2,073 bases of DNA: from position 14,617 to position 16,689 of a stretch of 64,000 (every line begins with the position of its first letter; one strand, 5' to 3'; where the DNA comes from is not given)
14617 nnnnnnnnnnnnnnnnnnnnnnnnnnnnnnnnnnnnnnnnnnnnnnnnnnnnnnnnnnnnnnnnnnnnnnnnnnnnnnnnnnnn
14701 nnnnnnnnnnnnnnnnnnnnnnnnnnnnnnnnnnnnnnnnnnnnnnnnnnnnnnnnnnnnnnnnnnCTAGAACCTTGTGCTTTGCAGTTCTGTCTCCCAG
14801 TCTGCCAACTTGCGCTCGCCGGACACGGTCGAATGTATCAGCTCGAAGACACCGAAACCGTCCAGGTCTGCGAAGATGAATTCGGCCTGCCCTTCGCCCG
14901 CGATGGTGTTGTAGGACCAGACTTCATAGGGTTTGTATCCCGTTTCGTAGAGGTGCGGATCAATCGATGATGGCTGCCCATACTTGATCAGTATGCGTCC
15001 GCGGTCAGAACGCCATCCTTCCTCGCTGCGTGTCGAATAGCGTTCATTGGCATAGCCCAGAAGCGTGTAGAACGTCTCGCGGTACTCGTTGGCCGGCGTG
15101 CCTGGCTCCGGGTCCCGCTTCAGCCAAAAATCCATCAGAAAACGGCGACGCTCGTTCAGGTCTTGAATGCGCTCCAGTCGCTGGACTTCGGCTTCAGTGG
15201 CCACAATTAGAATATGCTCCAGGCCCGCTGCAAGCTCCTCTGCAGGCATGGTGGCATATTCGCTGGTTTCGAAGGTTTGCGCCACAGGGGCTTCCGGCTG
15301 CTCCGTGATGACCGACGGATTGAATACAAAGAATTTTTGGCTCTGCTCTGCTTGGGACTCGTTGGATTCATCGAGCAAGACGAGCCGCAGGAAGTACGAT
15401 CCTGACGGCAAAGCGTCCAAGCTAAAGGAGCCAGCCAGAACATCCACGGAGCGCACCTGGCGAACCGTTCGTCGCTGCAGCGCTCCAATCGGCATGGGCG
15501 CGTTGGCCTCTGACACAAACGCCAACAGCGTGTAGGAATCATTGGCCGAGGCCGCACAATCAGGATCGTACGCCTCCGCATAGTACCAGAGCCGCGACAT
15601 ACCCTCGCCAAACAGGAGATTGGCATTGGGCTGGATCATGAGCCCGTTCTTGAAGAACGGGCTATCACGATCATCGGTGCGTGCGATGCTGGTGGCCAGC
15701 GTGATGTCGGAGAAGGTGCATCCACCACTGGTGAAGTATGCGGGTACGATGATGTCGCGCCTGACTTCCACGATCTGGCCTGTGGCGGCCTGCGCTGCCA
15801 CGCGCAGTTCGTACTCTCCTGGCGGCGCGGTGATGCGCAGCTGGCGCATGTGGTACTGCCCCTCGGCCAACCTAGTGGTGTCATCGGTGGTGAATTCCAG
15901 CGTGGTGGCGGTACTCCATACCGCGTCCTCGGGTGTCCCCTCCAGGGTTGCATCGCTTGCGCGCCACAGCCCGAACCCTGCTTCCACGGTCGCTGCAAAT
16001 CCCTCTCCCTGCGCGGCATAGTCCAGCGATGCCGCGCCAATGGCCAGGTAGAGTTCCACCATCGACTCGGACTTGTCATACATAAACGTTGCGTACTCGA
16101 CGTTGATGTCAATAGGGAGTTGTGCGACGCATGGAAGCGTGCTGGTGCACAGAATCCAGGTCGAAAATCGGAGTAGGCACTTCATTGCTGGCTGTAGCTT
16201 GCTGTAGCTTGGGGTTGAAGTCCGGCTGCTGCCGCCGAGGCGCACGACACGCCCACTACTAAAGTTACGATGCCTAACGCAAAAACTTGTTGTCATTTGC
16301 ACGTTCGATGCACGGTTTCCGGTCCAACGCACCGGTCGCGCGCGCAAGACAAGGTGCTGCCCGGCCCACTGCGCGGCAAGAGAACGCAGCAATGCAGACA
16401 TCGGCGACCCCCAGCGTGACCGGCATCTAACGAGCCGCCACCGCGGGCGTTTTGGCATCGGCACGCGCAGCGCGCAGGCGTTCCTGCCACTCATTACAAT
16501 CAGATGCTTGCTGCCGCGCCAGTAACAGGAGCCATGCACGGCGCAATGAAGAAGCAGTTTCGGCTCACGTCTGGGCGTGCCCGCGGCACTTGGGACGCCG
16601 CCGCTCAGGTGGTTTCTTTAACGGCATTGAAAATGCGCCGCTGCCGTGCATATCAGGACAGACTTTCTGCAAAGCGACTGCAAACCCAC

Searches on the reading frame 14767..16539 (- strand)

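Call 61: search_protein_families(library=pfam, proteins=[window:14767-16539:-], max_evalue=0.001)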
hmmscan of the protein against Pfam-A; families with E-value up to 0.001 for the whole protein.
window:14767-16539:- (590 aa): 1 family
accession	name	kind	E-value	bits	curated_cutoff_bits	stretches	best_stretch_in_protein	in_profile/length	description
PF20094.4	GWxTD_dom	-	2e-12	47.6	26.9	1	441-558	35-141/172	GWxTD domain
